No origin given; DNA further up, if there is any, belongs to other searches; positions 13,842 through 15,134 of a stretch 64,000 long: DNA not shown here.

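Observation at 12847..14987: GC-rich two-gene cassette: radical SAM/SPASM enzyme plus a SPASM-only, cluster-motif-less paralogue, with no visible substrate peptide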

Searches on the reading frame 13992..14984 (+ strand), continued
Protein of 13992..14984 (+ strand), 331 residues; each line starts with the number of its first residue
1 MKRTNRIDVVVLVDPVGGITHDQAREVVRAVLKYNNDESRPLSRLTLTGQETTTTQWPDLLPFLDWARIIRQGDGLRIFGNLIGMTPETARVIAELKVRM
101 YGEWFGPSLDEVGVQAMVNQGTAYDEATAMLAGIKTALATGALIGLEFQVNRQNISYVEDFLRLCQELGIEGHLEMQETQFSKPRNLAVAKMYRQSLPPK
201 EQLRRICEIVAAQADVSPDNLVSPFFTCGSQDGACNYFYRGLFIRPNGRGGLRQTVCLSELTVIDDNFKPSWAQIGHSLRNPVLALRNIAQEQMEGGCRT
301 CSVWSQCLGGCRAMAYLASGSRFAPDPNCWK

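Call 39: search_protein_families(library=ncbifam, proteins=[P0024, P0026, P0028, P0030, P0033, P0034, P0041, L009:6913-7908:+, L006:6658-7836:+, L006:9046-9651:+], max_evalue=0.00001)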
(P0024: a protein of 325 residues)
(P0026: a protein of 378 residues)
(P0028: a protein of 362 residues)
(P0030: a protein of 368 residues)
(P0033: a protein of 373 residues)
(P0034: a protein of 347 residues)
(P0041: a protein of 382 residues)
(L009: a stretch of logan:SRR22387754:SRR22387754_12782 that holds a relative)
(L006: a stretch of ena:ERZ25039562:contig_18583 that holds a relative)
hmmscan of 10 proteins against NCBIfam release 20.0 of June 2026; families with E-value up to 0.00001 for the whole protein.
P0024 (325 aa): 28 families (the best 25 are shown)
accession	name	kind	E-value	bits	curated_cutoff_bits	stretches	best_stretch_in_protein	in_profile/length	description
TIGR04303.1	GeoRSP_rSAM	equivalog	8.9e-12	45.2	400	1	240-319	245-319/325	GeoRSP system radical SAM/SPASM protein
TIGR02109.1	PQQ_syn_pqqE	equivalog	2e-11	43.4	381.35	1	10-309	8-315/358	pyrroloquinoline quinone biosynthesis protein PqqE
TIGR04347.1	pseudo_SAM_Halo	equivalog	9.9e-11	41.5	525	1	11-116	40-148/390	TIGR04347 family pseudo-SAM/SPASM protein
TIGR04055.1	rSAM_NirJ2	equivalog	1.2e-10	41.5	500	0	15-109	6-102/326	putative heme d1 biosynthesis radical SAM protein NirJ2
NF045574.1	sacti_mat_StsB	exception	4e-10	39.1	625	1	4-309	91-398/466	StsB family radical SAM/SPASM domain sactipeptide maturase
TIGR04545.1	rSAM_ahbD_hemeb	equivalog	5.3e-10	39.3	500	0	12-105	3-99/339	heme b synthase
TIGR04054.1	rSAM_NirJ1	equivalog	8.5e-10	37.8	650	1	11-155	38-182/387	putative heme d1 biosynthesis radical SAM protein NirJ1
NF050035.1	rSAM_WgK_link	exception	9.3e-10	38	650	0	14-103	14-107/367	radical SAM/SPASM peptide maturase WgkB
NF047865.1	rSAM_PapB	equivalog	9.5e-10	38.2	340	0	15-139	9-146/330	PapB family radical SAM/SPASM ranthipeptide maturase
TIGR04133.1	rSAM_w_lipo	hypoth_equivalog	9.7e-10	37.9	425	1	8-104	23-125/350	TIGR04133 family radical SAM/SPASM protein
TIGR04317.1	W_rSAM_matur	equivalog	2.4e-09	36.8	380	1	9-182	4-176/349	tungsten cofactor oxidoreductase radical SAM maturase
TIGR04085.1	rSAM_more_4Fe4S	domain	5.6e-09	36.3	27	1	233-313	1-81/93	SPASM domain-containing protein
TIGR02495.1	NrdG2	equivalog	8.4e-09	35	131.15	1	19-146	26-150/193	anaerobic ribonucleoside-triphosphate reductase activating protein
NF038283.1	viperin_w_prok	equivalog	1.9e-08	33.8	180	1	13-98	6-101/281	viperin family antiviral radical SAM protein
TIGR03962.1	mycofact_rSAM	equivalog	2.1e-08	33.7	265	0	12-103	15-108/339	mycofactocin radical SAM maturase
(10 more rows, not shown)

P0026 (378 aa): 22 families
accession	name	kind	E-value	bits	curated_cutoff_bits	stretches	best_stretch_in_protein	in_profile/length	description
TIGR04054.1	rSAM_NirJ1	equivalog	1.2e-13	50.5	650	1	47-160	36-147/387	putative heme d1 biosynthesis radical SAM protein NirJ1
TIGR04055.1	rSAM_NirJ2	equivalog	1.7e-12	47.5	500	1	50-173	3-123/326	putative heme d1 biosynthesis radical SAM protein NirJ2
TIGR02109.1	PQQ_syn_pqqE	equivalog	1.8e-12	46.9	381.35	1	49-173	9-131/358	pyrroloquinoline quinone biosynthesis protein PqqE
TIGR04347.1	pseudo_SAM_Halo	equivalog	3.2e-12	46.4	525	1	40-196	31-177/390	TIGR04347 family pseudo-SAM/SPASM protein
TIGR02668.1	moaA_archaeal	equivalog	2.2e-10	40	325.25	1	49-136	12-99/303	GTP 3',8-cyclase MoaA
TIGR04546.1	rSAM_ahbC_deAc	equivalog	2.2e-10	39.9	650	1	46-157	38-147/390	12,18-didecarboxysiroheme deacetylase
TIGR04545.1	rSAM_ahbD_hemeb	equivalog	2.5e-10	40.3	500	1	51-159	4-110/339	heme b synthase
NF001199.0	PRK00164.2-1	equivalog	9.9e-10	38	231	1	48-138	13-103/308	GTP 3',8-cyclase MoaA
TIGR02666.1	moaA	equivalog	1.7e-09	37.1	284.05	1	49-227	12-185/336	GTP 3',8-cyclase MoaA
TIGR04053.2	TIGR04053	equivalog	1.3e-08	34.6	395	1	52-195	13-150/366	TIGR04053 family radical SAM/SPASM domain-containing protein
TIGR04317.1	W_rSAM_matur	equivalog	1.7e-08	34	380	1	49-148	6-104/349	tungsten cofactor oxidoreductase radical SAM maturase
NF047865.1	rSAM_PapB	equivalog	3.9e-08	32.9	340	0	49-148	5-114/330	PapB family radical SAM/SPASM ranthipeptide maturase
NF045646.2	rSAM_Se_TrsS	equivalog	5.6e-08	31.7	490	1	51-142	90-180/441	radical SAM (seleno)protein TrsS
TIGR04051.1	rSAM_NirJ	equivalog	1e-07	31.3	515.45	0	49-155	4-108/354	heme d1 biosynthesis radical SAM protein NirJ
NF045574.1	sacti_mat_StsB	exception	1e-07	31.2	625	1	42-364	91-404/466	StsB family radical SAM/SPASM domain sactipeptide maturase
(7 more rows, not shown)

P0028 (362 aa): 24 families
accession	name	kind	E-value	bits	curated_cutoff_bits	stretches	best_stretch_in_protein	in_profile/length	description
TIGR04546.1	rSAM_ahbC_deAc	equivalog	5.9e-10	38.5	650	1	24-126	43-142/390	12,18-didecarboxysiroheme deacetylase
TIGR04055.1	rSAM_NirJ2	equivalog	2.3e-09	37.2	500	1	26-125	6-101/326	putative heme d1 biosynthesis radical SAM protein NirJ2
TIGR02109.1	PQQ_syn_pqqE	equivalog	1.1e-08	34.5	381.35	0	23-196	10-171/358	pyrroloquinoline quinone biosynthesis protein PqqE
TIGR03962.1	mycofact_rSAM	equivalog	2e-08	33.8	265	0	25-196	17-175/339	mycofactocin radical SAM maturase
TIGR04317.1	W_rSAM_matur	equivalog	2.7e-08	33.3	380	1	19-196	3-173/349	tungsten cofactor oxidoreductase radical SAM maturase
TIGR04133.1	rSAM_w_lipo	hypoth_equivalog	2.7e-08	33.1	425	0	14-119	18-123/350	TIGR04133 family radical SAM/SPASM protein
NF045574.1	sacti_mat_StsB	exception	4.5e-08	32.4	625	1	18-119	94-192/466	StsB family radical SAM/SPASM domain sactipeptide maturase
TIGR03978.1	rSAM_paired_1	equivalog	6.4e-08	31.8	370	1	23-126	86-196/466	His-Xaa-Ser system radical SAM maturase HxsB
TIGR04347.1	pseudo_SAM_Halo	equivalog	6.6e-08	32.2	525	0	24-119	42-134/390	TIGR04347 family pseudo-SAM/SPASM protein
TIGR04054.1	rSAM_NirJ1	equivalog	7.6e-08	31.4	650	1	23-126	39-139/387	putative heme d1 biosynthesis radical SAM protein NirJ1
NF038283.1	viperin_w_prok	equivalog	9.9e-08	31.5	180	1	26-115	8-101/281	viperin family antiviral radical SAM protein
TIGR04068.1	rSAM_ocin_clost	equivalog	1.7e-07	30.5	500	1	19-129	83-202/462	Cys-rich peptide radical SAM maturase CcpM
TIGR04304.1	GeoRSP_SPASM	equivalog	1.9e-07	30.5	300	1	183-347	125-288/293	GeoRSP system SPASM domain protein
TIGR02666.1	moaA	equivalog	2.3e-07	30.1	284.05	1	24-228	14-214/336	GTP 3',8-cyclase MoaA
NF045702.1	rSAM_GDGT_ether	equivalog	3.8e-07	29.1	450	1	21-108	87-175/486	tetraether lipid synthase Tes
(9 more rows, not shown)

P0030 (368 aa): 12 families
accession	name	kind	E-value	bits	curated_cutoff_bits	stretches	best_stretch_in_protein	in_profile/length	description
TIGR04545.1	rSAM_ahbD_hemeb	equivalog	3.3e-11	43.2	500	0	24-164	2-138/339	heme b synthase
TIGR04167.1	rSAM_SeCys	equivalog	2.3e-09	36.9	300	1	26-133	12-124/303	arsenosugar biosynthesis radical SAM (seleno)protein ArsS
TIGR04055.1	rSAM_NirJ2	equivalog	7.3e-09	35.6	500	0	30-119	8-98/326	putative heme d1 biosynthesis radical SAM protein NirJ2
NF045574.1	sacti_mat_StsB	exception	9e-09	34.7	625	0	24-107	98-182/466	StsB family radical SAM/SPASM domain sactipeptide maturase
TIGR04054.1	rSAM_NirJ1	equivalog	1e-08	34.2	650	1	21-119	35-135/387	putative heme d1 biosynthesis radical SAM protein NirJ1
TIGR04303.1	GeoRSP_rSAM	equivalog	3.4e-08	33.4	400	0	22-114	4-96/325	GeoRSP system radical SAM/SPASM protein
NF045646.2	rSAM_Se_TrsS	equivalog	9.1e-08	31.1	490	1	24-94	88-160/441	radical SAM (seleno)protein TrsS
TIGR04053.2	TIGR04053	equivalog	2.1e-07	30.5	395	0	305-344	312-348/366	TIGR04053 family radical SAM/SPASM domain-containing protein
TIGR04347.1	pseudo_SAM_Halo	equivalog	3.7e-07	29.7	525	0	19-119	35-137/390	TIGR04347 family pseudo-SAM/SPASM protein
TIGR04546.1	rSAM_ahbC_deAc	equivalog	7.6e-07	28.3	650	0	17-164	34-176/390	12,18-didecarboxysiroheme deacetylase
TIGR04251.1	SCM_rSAM_ScmF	equivalog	1.9e-06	27.5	400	0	28-172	10-152/353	SynChlorMet cassette radical SAM/SPASM protein ScmF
TIGR02668.1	moaA_archaeal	equivalog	3.5e-06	26.2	325.25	1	27-93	15-83/303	GTP 3',8-cyclase MoaA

P0033 (373 aa): 3 families
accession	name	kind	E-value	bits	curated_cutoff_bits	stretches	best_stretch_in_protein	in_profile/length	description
TIGR04085.1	rSAM_more_4Fe4S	domain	9.3e-08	32.4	27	1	273-348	5-82/93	SPASM domain-containing protein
TIGR04055.1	rSAM_NirJ2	equivalog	1.6e-06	27.9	500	0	279-348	247-311/326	putative heme d1 biosynthesis radical SAM protein NirJ2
TIGR04304.1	GeoRSP_SPASM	equivalog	9e-06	25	300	1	265-351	202-285/293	GeoRSP system SPASM domain protein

P0034 (347 aa): 14 families
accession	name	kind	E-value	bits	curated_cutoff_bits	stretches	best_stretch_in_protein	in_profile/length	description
TIGR02109.1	PQQ_syn_pqqE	equivalog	6.4e-14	51.7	381.35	1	15-327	9-316/358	pyrroloquinoline quinone biosynthesis protein PqqE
TIGR03962.1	mycofact_rSAM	equivalog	1.1e-08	34.7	265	0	18-218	17-202/339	mycofactocin radical SAM maturase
TIGR04317.1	W_rSAM_matur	equivalog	2.8e-08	33.3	380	1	15-269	6-255/349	tungsten cofactor oxidoreductase radical SAM maturase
TIGR03942.1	sulfatase_rSAM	equivalog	5e-08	32.4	349.45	0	252-340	252-343/363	anaerobic sulfatase maturase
TIGR04303.1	GeoRSP_rSAM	equivalog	6.1e-08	32.6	400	1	21-327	13-310/325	GeoRSP system radical SAM/SPASM protein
TIGR02668.1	moaA_archaeal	equivalog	8.3e-08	31.6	325.25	1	17-230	14-219/303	GTP 3',8-cyclase MoaA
TIGR02666.1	moaA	equivalog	4.2e-07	29.2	284.05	1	17-206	14-198/336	GTP 3',8-cyclase MoaA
TIGR04085.1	rSAM_more_4Fe4S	domain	4.7e-07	30.2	27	1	251-333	1-85/93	SPASM domain-containing protein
NF045574.1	sacti_mat_StsB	exception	5.1e-07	28.9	625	1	6-330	89-402/466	StsB family radical SAM/SPASM domain sactipeptide maturase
NF041298.1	rSAM_mat_DynA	equivalog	1.2e-06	27.8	450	0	15-225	3-210/356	dynobactin maturation radical SAM/SPASM protein DynA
NF001199.0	PRK00164.2-1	equivalog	2.7e-06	26.7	231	1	17-115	16-109/308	GTP 3',8-cyclase MoaA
TIGR03974.1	rSAM_six_Cys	equivalog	3.6e-06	26.1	425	0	6-92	90-177/451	thioether cross-link-forming SCIFF peptide maturase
TIGR04340.1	rSAM_ACGX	hypoth_equivalog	4.4e-06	26.1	400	0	17-165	7-148/341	radical SAM/SPASM domain protein, ACGX system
NF047865.1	rSAM_PapB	equivalog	7.3e-06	25.4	340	0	18-112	8-108/330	PapB family radical SAM/SPASM ranthipeptide maturase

P0041 (382 aa): 16 families
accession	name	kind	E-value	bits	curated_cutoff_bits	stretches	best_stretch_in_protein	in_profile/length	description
TIGR02666.1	moaA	equivalog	8.3e-12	44.7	284.05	1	13-165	15-160/336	GTP 3',8-cyclase MoaA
TIGR02109.1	PQQ_syn_pqqE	equivalog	1.5e-09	37.3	381.35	1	11-341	10-314/358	pyrroloquinoline quinone biosynthesis protein PqqE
NF045574.1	sacti_mat_StsB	exception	6e-09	35.2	625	0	13-93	101-178/466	StsB family radical SAM/SPASM domain sactipeptide maturase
TIGR03962.1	mycofact_rSAM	equivalog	7.3e-09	35.2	265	1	13-351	17-325/339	mycofactocin radical SAM maturase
TIGR04251.1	SCM_rSAM_ScmF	equivalog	8.4e-09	35.3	400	1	14-160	10-146/353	SynChlorMet cassette radical SAM/SPASM protein ScmF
TIGR04303.1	GeoRSP_rSAM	equivalog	1.2e-08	34.9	400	1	9-343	8-310/325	GeoRSP system radical SAM/SPASM protein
TIGR04317.1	W_rSAM_matur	equivalog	1.9e-08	33.8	380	1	13-116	9-108/349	tungsten cofactor oxidoreductase radical SAM maturase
NF001199.0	PRK00164.2-1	equivalog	3e-08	33.2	231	1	12-116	16-116/308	GTP 3',8-cyclase MoaA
TIGR04546.1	rSAM_ahbC_deAc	equivalog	3e-08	32.9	650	0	13-185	44-199/390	12,18-didecarboxysiroheme deacetylase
TIGR02668.1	moaA_archaeal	equivalog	3.4e-08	32.8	325.25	1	12-116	14-114/303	GTP 3',8-cyclase MoaA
NF038283.1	viperin_w_prok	equivalog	4.1e-08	32.7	180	1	14-94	8-93/281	viperin family antiviral radical SAM protein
NF045646.2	rSAM_Se_TrsS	equivalog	4.7e-07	28.7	490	1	12-113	90-190/441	radical SAM (seleno)protein TrsS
TIGR04167.1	rSAM_SeCys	equivalog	9.9e-07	28.3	300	1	14-98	14-95/303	arsenosugar biosynthesis radical SAM (seleno)protein ArsS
TIGR04082.1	rSAM_for_selen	equivalog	2.7e-06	26.4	350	0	14-92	205-282/516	thio(seleno)oxazole modification radical SAM maturase SbtM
TIGR04347.1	pseudo_SAM_Halo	equivalog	8.4e-06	25.3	525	0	13-153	43-181/390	TIGR04347 family pseudo-SAM/SPASM protein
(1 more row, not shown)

L009:6913-7908:+ (332 aa): 8 families
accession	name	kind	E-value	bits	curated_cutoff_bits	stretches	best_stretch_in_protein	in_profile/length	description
TIGR04347.1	pseudo_SAM_Halo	equivalog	2.6e-10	40.1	525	1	10-108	43-138/390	TIGR04347 family pseudo-SAM/SPASM protein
TIGR03962.1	mycofact_rSAM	equivalog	2.6e-09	36.7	265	0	260-320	266-324/339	mycofactocin radical SAM maturase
TIGR04055.1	rSAM_NirJ2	equivalog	2.1e-08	34.1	500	0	13-111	8-102/326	putative heme d1 biosynthesis radical SAM protein NirJ2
TIGR04546.1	rSAM_ahbC_deAc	equivalog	4.4e-08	32.3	650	1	10-109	44-140/390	12,18-didecarboxysiroheme deacetylase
TIGR04054.1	rSAM_NirJ1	equivalog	2.2e-07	29.9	650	1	10-109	41-137/387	putative heme d1 biosynthesis radical SAM protein NirJ1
TIGR02109.1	PQQ_syn_pqqE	equivalog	2.3e-07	30.1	381.35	0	9-182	11-172/358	pyrroloquinoline quinone biosynthesis protein PqqE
TIGR04133.1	rSAM_w_lipo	hypoth_equivalog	2.3e-06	26.8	425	0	3-107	22-126/350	TIGR04133 family radical SAM/SPASM protein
TIGR04545.1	rSAM_ahbD_hemeb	equivalog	7.5e-06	25.6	500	0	10-182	5-165/339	heme b synthase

L006:6658-7836:+ (393 aa): 0 families

L006:9046-9651:+ (202 aa): 0 families

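Call 40: find_related_loci(query=A2, collection=genome_contigs, flank=6000)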
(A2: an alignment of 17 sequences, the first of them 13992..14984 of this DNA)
Query A2 (331 aa) in genome_contigs; peptide patterns used: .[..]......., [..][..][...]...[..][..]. (x = any residue, [..] = any of these).
67 stretches matched a pattern; 11 encode a relative of the query (tblastn E <= 1e-3); 11 distinct loci.
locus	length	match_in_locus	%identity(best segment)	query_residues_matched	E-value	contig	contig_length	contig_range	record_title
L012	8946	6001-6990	46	1-330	4e-90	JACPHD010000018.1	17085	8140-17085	MAG: Parcubacteria group bacterium isolate NC_groundwater_405_Ag_B-0.1um_41_14 GD18-4_B1_scaffold_476892, whole genome s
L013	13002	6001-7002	49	5-331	6e-99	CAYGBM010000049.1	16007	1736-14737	MAG TPA_asm: uncultured Candidatus Saccharibacteria bacterium isolate ERP108616_co1_44 genome assembly, contig: k119_776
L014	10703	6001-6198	34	268-327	3e-6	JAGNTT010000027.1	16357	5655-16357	MAG: Candidatus Omnitrophota bacterium isolate Go_SlAct_bin_392 Go_SlAct_14380_length_16357_cov_9.695933, whole genome s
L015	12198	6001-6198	36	268-327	4e-5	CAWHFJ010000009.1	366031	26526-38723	MAG: Candidatus Omnitrophota bacterium isolate MFD04780.bin.2.175 genome assembly, contig: contig_20323, whole genome sh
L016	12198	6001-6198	36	268-327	8e-5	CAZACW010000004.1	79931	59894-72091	MAG TPA_asm: uncultured Planctomycetales bacterium isolate SRP273308_co1_408 genome assembly, contig: NODE_322_length_79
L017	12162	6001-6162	34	266-327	9e-5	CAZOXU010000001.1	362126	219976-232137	MAG TPA_asm: uncultured Planctomycetales bacterium isolate SRP278252_co2_25 genome assembly, contig: NODE_15_length_3621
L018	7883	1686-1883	31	268-327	1e-4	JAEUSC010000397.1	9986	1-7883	MAG: Candidatus Omnitrophota bacterium isolate new MAG-293 k141_4089012, whole genome shotgun sequence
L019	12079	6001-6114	42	292-327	1e-4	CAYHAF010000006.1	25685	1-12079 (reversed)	MAG TPA_asm: uncultured Candidatus Saccharibacteria bacterium isolate ERP119294_co1_87 genome assembly, contig: NODE_222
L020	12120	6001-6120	40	282-326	2e-4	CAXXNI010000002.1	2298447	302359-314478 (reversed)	MAG: Candidatus Limiplasma sp. isolate 1fba27ed-fdb6-4eb3-a4bd-d771bccc37d7 genome assembly, contig: contig_2, whole gen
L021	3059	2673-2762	47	298-327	2e-4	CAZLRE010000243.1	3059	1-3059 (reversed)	MAG TPA_asm: uncultured Planctomycetales bacterium isolate binchicken_co16_163 genome assembly, contig: NODE_55639_lengt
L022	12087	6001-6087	48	298-326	3e-4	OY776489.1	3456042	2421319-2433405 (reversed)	MAG: Candidatus Limiplasma sp. isolate f42c1da1-e33c-4644-afb9-aff4e64e7ad6 genome assembly, chromosome: 1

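Call 59: search_protein_families(library=pfam, proteins=[L006:9046-9651:+, L006:6658-7836:+], max_evalue=1)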
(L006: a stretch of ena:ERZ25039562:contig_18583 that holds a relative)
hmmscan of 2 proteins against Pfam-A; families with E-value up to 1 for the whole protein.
L006:9046-9651:+ (202 aa): 5 families
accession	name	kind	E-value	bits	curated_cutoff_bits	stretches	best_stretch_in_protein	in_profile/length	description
PF00583.31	Acetyltransf_1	-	8.5e-05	23.2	20.7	1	67-185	15-116/116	Acetyltransferase (GNAT) family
PF13508.13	Acetyltransf_7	-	0.00014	22.6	27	1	85-162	6-59/84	Acetyltransferase (GNAT) domain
PF17032.10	Zn_ribbon_15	-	0.0032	18.7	28.9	1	20-61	21-62/73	zinc-ribbon family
PF08445.16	FR47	-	0.053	13.9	22.1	1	137-155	27-45/86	FR47-like protein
PF22795.1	DUF4796_N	-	0.055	13.7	27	1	46-61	14-29/29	DUF4796 N-terminal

L006:6658-7836:+ (393 aa): 1 family
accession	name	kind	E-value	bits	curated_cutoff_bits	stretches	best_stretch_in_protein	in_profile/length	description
PF13495.12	Phage_int_SAM_4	-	0.3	11.9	27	0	227-242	40-55/85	Phage integrase, N-terminal SAM-like domain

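Call 86: find_encoding_contigs(protein=P0022, flank=8000, max_places=2)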
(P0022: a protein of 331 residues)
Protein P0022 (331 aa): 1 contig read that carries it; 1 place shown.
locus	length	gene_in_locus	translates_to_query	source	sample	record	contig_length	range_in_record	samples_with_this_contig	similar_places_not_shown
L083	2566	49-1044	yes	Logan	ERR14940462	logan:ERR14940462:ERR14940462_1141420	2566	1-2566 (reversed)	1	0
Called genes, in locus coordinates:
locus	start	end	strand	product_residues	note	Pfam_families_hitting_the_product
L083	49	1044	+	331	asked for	-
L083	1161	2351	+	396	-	-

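Call 87: find_encoding_contigs(protein=P0023, flank=8000, max_places=2)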
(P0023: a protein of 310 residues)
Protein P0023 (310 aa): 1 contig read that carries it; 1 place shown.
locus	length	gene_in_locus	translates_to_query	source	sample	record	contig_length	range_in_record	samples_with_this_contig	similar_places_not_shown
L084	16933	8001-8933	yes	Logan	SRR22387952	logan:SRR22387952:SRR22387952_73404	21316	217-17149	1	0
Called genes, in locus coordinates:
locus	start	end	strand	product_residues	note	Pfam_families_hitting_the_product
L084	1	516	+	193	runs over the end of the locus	PF01797:Y1_Tnp (faint)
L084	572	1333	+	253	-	PF01738:DLH (faint), PF05057:DUF676 (weak), PF12146:Hydrolase_4, PF00561:Abhydrolase_1, PF12697:Abhydrolase_6, PF12146:Hydrolase_4 (weak)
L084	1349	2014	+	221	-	PF16927:HisKA_7TM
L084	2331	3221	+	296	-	PF01476:LysM (faint), PF14449:PT-TG (weak)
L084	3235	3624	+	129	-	-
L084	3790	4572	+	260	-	PF01209:Ubie_methyltran, PF13489:Methyltransf_23, PF13847:Methyltransf_31, PF08241:Methyltransf_11, PF08242:Methyltransf_12, PF13649:Methyltransf_25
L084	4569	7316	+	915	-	PF16927:HisKA_7TM, PF01590:GAF (weak), PF13185:GAF_2, PF13492:GAF_3 (weak), PF00512:HisKA, PF02518:HATPase_c, PF13589:HATPase_c_3 (faint)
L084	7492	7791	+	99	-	PF01371:Trp_repressor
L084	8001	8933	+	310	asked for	-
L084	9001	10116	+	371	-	PF01053:Cys_Met_Meta_PP (faint), PF00155:Aminotran_1_2, PF00266:Aminotran_5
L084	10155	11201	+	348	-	PF13353:Fer4_12, PF04055:Radical_SAM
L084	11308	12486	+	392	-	PF01841:Transglut_core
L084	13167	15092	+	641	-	PF16586:DUF5060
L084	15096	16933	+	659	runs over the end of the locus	PF16586:DUF5060, PF26410:GH5_mannosidase (weak)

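Call 93: find_encoding_contigs(protein=P0011, flank=7000, max_places=2)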
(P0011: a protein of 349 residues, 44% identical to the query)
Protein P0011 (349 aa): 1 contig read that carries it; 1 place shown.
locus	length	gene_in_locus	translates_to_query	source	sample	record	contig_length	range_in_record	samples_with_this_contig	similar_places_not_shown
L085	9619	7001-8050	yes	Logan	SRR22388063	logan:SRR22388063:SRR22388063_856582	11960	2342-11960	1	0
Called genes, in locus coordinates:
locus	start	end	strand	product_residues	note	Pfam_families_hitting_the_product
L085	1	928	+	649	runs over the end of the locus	PF18962:Por_Secre_tail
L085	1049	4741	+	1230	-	PF00535:Glycos_transf_2, PF13641:Glyco_tranf_2_3, PF13632:Glyco_trans_2_3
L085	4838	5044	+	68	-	-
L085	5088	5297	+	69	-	-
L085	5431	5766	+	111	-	PF01371:Trp_repressor, PF13384:HTH_23, PF13936:HTH_38 (weak)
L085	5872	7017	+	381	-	PF04055:Radical_SAM, PF13353:Fer4_12 (weak)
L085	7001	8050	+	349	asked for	-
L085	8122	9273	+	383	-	PF00155:Aminotran_1_2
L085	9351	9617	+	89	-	?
